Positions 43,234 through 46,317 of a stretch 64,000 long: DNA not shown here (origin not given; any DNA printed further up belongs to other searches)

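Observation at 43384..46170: Single-polypeptide fusion of an APC-family permease with a complete flavin-containing monooxygenase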

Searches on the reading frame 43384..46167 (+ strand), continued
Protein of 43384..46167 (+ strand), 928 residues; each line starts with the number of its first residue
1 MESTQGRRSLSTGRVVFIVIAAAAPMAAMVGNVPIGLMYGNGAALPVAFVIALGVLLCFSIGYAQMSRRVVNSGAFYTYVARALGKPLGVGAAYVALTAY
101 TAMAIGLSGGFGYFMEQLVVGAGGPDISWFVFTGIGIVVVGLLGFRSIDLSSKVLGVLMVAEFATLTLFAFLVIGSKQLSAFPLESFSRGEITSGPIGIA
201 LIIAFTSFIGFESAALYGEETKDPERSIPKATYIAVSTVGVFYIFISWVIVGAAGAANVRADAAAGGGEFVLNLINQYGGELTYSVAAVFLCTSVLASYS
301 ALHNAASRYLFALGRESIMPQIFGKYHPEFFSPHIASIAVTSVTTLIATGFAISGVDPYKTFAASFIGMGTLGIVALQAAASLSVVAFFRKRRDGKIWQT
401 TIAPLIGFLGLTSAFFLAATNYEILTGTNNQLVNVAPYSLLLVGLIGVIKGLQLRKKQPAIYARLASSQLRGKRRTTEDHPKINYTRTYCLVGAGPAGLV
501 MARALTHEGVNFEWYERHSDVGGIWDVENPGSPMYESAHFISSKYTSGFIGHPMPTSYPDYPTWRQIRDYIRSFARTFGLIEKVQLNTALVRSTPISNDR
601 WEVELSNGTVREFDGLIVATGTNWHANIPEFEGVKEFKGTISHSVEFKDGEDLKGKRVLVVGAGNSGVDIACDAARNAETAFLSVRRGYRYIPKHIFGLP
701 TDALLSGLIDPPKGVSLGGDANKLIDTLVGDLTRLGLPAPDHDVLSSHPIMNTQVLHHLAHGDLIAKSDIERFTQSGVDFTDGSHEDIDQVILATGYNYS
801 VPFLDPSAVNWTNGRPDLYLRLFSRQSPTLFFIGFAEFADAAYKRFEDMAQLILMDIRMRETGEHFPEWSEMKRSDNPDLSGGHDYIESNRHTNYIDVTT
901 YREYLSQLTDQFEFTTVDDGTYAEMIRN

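Call 52: list_cluster_members(proteins=[P0247, P0249, P0252, P0245, P0250, P0278, P0321, P0288, P0350, P0242])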
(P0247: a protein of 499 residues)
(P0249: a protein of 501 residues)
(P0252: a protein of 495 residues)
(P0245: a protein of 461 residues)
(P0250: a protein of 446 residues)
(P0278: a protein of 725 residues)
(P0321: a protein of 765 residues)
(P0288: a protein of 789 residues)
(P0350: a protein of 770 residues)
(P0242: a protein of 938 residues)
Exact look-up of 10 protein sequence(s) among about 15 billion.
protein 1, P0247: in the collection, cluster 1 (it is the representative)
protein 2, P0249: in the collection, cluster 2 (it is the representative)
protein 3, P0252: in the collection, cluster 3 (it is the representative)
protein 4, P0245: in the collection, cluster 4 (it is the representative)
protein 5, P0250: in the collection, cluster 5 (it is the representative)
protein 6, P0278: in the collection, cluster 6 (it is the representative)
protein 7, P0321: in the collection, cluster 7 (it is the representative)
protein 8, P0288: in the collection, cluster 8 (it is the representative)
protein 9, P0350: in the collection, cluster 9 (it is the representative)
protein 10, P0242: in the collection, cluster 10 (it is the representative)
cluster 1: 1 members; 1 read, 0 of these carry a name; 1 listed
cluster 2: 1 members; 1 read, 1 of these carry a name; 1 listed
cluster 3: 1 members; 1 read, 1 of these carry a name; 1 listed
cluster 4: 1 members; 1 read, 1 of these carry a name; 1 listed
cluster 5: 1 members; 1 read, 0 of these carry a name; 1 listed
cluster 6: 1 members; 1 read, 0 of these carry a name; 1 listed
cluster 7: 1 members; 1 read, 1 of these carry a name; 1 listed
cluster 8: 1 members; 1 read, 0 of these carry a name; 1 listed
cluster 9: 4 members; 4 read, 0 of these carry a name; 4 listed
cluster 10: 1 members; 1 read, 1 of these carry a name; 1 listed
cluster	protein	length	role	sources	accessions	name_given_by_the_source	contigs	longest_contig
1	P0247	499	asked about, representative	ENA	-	-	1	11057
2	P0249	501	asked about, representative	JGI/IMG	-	amino acid transporter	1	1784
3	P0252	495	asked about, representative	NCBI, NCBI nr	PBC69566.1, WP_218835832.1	amino acid/polyamine/organocation transporter (APC superfamily) [Streptomyces sp. TLI_235] | APC family permease [Streptomyces sp. TLI_235]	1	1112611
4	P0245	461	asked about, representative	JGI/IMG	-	hypothetical protein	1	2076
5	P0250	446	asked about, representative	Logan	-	-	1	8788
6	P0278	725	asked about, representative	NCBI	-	-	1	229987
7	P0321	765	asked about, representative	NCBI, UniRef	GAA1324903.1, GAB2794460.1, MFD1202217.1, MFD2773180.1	SDR family NAD(P)-dependent oxidoreductase [Leucobacter albus] | SDR family NAD(P)-dependent oxidoreductase n=1 Tax=Leucobacter albus TaxID=272210 ...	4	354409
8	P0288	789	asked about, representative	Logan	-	-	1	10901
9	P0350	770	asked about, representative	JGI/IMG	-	-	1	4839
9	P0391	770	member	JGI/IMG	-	-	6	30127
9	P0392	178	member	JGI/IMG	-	-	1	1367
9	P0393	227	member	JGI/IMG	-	-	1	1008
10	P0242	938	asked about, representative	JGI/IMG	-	amino acid transporter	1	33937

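Call 53: find_encoding_contigs(protein=P0252, flank=6000, max_places=1)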
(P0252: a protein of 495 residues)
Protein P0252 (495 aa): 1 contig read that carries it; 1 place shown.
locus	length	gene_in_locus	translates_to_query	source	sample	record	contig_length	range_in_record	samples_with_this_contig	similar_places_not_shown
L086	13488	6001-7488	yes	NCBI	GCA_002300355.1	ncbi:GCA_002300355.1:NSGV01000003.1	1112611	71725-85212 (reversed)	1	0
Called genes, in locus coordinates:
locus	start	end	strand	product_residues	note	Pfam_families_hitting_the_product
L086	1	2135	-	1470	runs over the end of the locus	PF16697:Yop-YscD_cpl (weak), PF01580:FtsK_SpoIIIE, PF13191:AAA_16 (faint), PF13401:AAA_22 (faint), PF13604:AAA_30 (faint), PF20703:nSTAND1 (faint), PF25199:nSTAND_NTPase5 (faint), PF01580:FtsK_SpoIIIE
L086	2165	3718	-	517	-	PF14200:RicinB_lectin_2 (faint)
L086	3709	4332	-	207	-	PF04542:Sigma70_r2, PF08281:Sigma70_r4_2, PF04545:Sigma70_r4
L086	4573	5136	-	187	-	-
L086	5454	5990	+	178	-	PF02643:DUF192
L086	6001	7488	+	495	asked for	PF00324:AA_permease, PF13520:AA_permease_2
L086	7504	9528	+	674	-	PF00501:AMP-binding, PF13193:AMP-binding_C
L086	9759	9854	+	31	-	-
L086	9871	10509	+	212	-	-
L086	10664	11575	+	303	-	PF00497:SBP_bac_3, PF12974:Phosphonate-bd (weak)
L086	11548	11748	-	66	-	-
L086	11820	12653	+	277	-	-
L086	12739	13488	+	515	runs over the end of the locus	-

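Call 54: find_encoding_contigs(protein=P0321, flank=6000, max_places=1)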
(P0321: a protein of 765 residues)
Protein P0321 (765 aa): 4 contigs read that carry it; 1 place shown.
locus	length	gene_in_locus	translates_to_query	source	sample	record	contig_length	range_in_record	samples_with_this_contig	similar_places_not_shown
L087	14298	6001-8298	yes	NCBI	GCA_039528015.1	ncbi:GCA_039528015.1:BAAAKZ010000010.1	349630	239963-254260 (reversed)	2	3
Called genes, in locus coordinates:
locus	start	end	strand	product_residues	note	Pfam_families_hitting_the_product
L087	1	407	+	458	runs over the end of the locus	PF00171:Aldedh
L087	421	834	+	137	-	-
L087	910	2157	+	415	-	PF07690:MFS_1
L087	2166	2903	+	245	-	PF00440:TetR_N (weak), PF02909:TetR_C_1 (faint)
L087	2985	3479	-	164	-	PF04892:VanZ-LLP1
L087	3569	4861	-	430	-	PF05977:MFS_3, PF07690:MFS_1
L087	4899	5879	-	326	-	PF12625:Arabinose_bd, PF12833:HTH_18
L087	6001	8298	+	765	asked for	PF00743:FMO-like, PF07992:Pyr_redox_2, PF13434:Lys_Orn_oxgnase (faint), PF13450:NAD_binding_8, PF13738:Pyr_redox_3, PF00106:adh_short, PF08659:KR, PF13561:adh_short_C2, +1 more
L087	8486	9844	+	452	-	PF03816:LytR_cpsA_psr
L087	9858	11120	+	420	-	PF01098:FTSW_RODA_SPOVE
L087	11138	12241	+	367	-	PF00512:HisKA, PF02518:HATPase_c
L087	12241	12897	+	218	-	PF00072:Response_reg, PF00486:Trans_reg_C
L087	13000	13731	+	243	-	-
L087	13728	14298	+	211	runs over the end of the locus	PF08808:RES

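Call 55: find_encoding_contigs(protein=P0278, flank=6000, max_places=1)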
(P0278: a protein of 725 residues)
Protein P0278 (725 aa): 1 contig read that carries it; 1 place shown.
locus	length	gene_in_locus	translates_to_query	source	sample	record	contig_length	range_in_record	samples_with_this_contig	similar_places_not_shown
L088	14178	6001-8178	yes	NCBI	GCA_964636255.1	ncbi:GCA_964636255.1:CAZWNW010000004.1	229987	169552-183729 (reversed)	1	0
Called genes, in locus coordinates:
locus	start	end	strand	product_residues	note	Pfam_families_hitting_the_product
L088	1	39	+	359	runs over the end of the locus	PF01547:SBP_bac_1, PF13416:SBP_bac_8, PF13531:SBP_bac_11 (weak), PF13343:SBP_bac_6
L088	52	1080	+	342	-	PF00005:ABC_tran, PF13304:AAA_21 (faint)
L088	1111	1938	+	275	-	PF00528:BPD_transp_1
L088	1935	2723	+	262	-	PF00528:BPD_transp_1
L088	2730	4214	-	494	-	PF00875:DNA_photolyase, PF03441:FAD_binding_7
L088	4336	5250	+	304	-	-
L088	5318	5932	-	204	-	PF00440:TetR_N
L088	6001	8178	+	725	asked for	PF00070:Pyr_redox (faint), PF00743:FMO-like, PF07992:Pyr_redox_2, PF13434:Lys_Orn_oxgnase (faint), PF13450:NAD_binding_8, PF13738:Pyr_redox_3, PF00106:adh_short, PF13561:adh_short_C2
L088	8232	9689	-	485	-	PF00171:Aldedh, PF05893:LuxC (weak)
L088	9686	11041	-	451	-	PF00202:Aminotran_3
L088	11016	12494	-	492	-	PF00171:Aldedh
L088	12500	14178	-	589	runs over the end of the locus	PF01266:DAO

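Call 59: search_protein_families(library=pfam, proteins=[L019:7501-8388:+, L036:10829-11812:+, L043:10830-11783:+, L053:6403-7452:+, L050:7015-7923:+, L057:6825-7931:+, L038:6236-6916:+, L072:9861-10811:+, L062:10711-11691:+, L041:10937-11740:+], max_evalue=0.00001)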
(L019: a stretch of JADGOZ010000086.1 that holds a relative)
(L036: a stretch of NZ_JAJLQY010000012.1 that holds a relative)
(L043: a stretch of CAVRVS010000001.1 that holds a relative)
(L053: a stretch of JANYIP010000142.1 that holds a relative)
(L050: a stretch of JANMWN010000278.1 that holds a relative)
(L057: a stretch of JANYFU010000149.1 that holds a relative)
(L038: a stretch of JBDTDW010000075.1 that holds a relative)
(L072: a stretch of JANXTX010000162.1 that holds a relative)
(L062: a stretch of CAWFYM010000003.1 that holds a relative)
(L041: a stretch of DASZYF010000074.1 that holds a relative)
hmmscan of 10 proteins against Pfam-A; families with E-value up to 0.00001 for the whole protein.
L019:7501-8388:+ (296 aa): 1 family
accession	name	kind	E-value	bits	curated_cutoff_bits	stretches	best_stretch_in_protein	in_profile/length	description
PF00296.26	Bac_luciferase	-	1.3e-40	140.1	27.9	1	4-195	4-195/314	Luciferase-like monooxygenase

L036:10829-11812:+ (328 aa): 7 families
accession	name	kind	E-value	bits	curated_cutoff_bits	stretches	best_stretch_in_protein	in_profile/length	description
PF01370.27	Epimerase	-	3.4e-29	102.4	20.9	1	5-229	2-239/240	NAD dependent epimerase/dehydratase family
PF01073.25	3Beta_HSD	-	4.5e-16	59.2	22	1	5-178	1-187/280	3-beta hydroxysteroid dehydrogenase/isomerase family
PF13460.12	NAD_binding_10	-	5.4e-16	59.4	27.2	1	8-172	1-146/184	NAD(P)H-binding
PF07993.18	NAD_binding_4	-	2.4e-14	53.6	20.1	1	55-174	78-209/258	Male sterility protein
PF04321.23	RmlD_sub_bind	-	6.1e-12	45.6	27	1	2-160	1-142/287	RmlD substrate binding domain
PF05368.20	NmrA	-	1e-09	38.9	27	1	4-118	5-112/298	NmrA-like family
PF16363.11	GDP_Man_Dehyd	-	1.1e-09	38.7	27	1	5-123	1-138/332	GDP-mannose 4,6 dehydratase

L043:10830-11783:+ (318 aa): 0 families

L053:6403-7452:+ (350 aa): 1 family
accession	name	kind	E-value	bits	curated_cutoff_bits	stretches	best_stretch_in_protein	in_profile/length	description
PF02574.22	S-methyl_trans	-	2.1e-70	238.3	22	1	45-326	3-282/283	Homocysteine S-methyltransferase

L050:7015-7923:+ (303 aa): 4 families
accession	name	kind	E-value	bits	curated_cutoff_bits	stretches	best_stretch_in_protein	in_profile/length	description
PF03446.21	NAD_binding_2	-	5e-53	179.8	21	1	4-163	1-161/161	NAD binding domain of 6-phosphogluconate dehydrogenase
PF14833.11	NAD_binding_11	-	7.1e-38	130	30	1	166-285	1-121/122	NAD-binding of NADP-dependent 3-hydroxyisobutyrate dehydrogenase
PF03807.23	F420_oxidored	-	4.9e-07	30.7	21.6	1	4-76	1-76/94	NADP oxidoreductase coenzyme F420-dependent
PF02826.25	2-Hacid_dh_C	-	6.6e-07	29.3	25.1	1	3-73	37-106/178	D-isomer specific 2-hydroxyacid dehydrogenase, NAD binding domain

L057:6825-7931:+ (369 aa): 1 family
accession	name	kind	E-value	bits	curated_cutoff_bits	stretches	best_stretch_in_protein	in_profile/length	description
PF00756.26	Esterase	-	1.2e-14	55.1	22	1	130-275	6-149/251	Putative esterase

L038:6236-6916:+ (227 aa): 1 family
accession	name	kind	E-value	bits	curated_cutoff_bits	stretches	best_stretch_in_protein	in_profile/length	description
PF02588.21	YitT_membrane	-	2.5e-08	34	24.3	1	43-199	3-158/205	Uncharacterised 5xTM membrane BCR, YitT family COG1284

L072:9861-10811:+ (317 aa): 3 families
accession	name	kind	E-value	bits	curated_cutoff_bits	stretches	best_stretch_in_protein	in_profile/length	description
PF00743.25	FMO-like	-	1.3e-32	113.4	22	1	8-219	157-375/532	Flavin-binding monooxygenase-like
PF13738.12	Pyr_redox_3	-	5.8e-11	42.6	30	1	10-60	137-190/305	Pyridine nucleotide-disulphide oxidoreductase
PF07992.20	Pyr_redox_2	-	2.2e-06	27.7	26.1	0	4-62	110-170/291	Pyridine nucleotide-disulphide oxidoreductase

L062:10711-11691:+ (327 aa): 0 families

L041:10937-11740:+ (268 aa): 0 families

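Call 61: search_protein_families(library=pfam, proteins=[L052:6630-7754:+, L070:6732-7874:+, L079:3701-4909:+, L022:10669-11277:+, L019:3919-4659:-, L064:10867-11466:+, L047:6451-6957:+, L035:3704-5665:+, L030:5712-7916:-, L022:7426-7989:-], max_evalue=0.00001)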
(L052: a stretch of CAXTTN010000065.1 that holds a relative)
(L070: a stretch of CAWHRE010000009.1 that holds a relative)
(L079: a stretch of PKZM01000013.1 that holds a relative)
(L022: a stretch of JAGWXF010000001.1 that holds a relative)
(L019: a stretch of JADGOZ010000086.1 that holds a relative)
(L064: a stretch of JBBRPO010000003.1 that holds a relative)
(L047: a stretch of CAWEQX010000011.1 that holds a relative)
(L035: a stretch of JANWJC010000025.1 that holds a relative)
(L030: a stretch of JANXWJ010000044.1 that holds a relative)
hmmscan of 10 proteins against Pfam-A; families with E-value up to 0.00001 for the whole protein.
L052:6630-7754:+ (375 aa): 0 families

L070:6732-7874:+ (381 aa): 6 families
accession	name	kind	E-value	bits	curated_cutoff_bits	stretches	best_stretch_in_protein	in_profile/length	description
PF13424.12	TPR_12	-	8.7e-18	64.7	30.1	2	252-321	4-75/77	Tetratricopeptide repeat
PF07719.23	TPR_2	-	8.9e-17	60.2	27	0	292-320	2-30/34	Tetratricopeptide repeat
PF00515.34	TPR_1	-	4.6e-12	45.6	27.8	0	217-242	7-32/34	Tetratricopeptide repeat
PF13181.12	TPR_8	-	1.1e-11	44.4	25.7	0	215-242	5-32/34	Tetratricopeptide repeat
PF17874.7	TPR_MalT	-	5.9e-08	32.8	45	1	265-372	15-124/336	MalT-like TPR region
PF13176.12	TPR_7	-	4.1e-06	26.9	27.9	0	334-363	2-31/36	Tetratricopeptide repeat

L079:3701-4909:+ (403 aa): 0 families

L022:10669-11277:+ (203 aa): 0 families

L019:3919-4659:- (247 aa): 0 families

L064:10867-11466:+ (200 aa): 2 families
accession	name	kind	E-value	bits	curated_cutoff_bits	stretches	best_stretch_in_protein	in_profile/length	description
PF13305.11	TetR_C_33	-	1.2e-12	48.8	26.8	1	80-167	2-87/103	Tetracyclin repressor-like, C-terminal domain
PF00440.29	TetR_N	-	2.4e-12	46.9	24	1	9-55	1-47/47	Bacterial regulatory proteins, tetR family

L047:6451-6957:+ (169 aa): 0 families

L035:3704-5665:+ (654 aa): 2 families
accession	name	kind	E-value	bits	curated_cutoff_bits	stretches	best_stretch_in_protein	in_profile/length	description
PF00478.31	IMPDH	-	3.4e-96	322.7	25.6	1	189-649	2-344/345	IMP dehydrogenase / GMP reductase domain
PF00571.33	CBS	-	5.3e-14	52.7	24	0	330-376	6-52/57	CBS domain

L030:5712-7916:- (735 aa): 4 families
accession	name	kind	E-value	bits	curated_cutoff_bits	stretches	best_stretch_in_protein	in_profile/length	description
PF02880.22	PGM_PMM_III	-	2.4e-28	99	20.7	1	510-630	1-115/115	Phosphoglucomutase/phosphomannomutase, alpha/beta/alpha domain III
PF02878.22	PGM_PMM_I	-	3.7e-26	91.9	22.5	1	234-371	2-132/138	Phosphoglucomutase/phosphomannomutase, alpha/beta/alpha domain I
PF02879.22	PGM_PMM_II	-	5.8e-13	49.7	29.3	1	399-504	2-101/103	Phosphoglucomutase/phosphomannomutase, alpha/beta/alpha domain II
PF00408.26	PGM_PMM_IV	-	6.4e-06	26.6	23.1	0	682-726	23-66/68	Phosphoglucomutase/phosphomannomutase, C-terminal domain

L022:7426-7989:- (188 aa): 0 families

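Call 71: find_encoding_contigs(protein=P0250, flank=5000, max_places=2)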
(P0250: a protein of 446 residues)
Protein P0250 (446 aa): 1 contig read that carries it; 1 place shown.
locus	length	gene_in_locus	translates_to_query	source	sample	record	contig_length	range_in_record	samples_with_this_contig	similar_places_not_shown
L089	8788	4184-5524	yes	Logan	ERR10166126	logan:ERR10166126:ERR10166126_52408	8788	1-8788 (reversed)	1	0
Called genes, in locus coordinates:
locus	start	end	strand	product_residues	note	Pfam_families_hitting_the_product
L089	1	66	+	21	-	?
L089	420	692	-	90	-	PF02518:HATPase_c, PF13581:HATPase_c_2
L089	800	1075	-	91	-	-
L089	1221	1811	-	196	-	PF00440:TetR_N, PF13977:TetR_C_6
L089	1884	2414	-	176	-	-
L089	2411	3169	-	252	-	PF01243:PNPOx_N (weak)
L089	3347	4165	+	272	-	PF12697:Abhydrolase_6, PF00561:Abhydrolase_1, PF12146:Hydrolase_4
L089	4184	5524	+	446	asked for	PF00743:FMO-like, PF07992:Pyr_redox_2 (weak), PF13450:NAD_binding_8 (weak), PF13738:Pyr_redox_3, PF13434:Lys_Orn_oxgnase (weak)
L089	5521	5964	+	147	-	PF03284:PHZA_PHZB (weak), PF12680:SnoaL_2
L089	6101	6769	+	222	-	-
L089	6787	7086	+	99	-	PF13175:AAA_15, PF13304:AAA_21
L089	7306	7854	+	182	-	PF00580:UvrD-helicase, PF13245:AAA_19 (weak)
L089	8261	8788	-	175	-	?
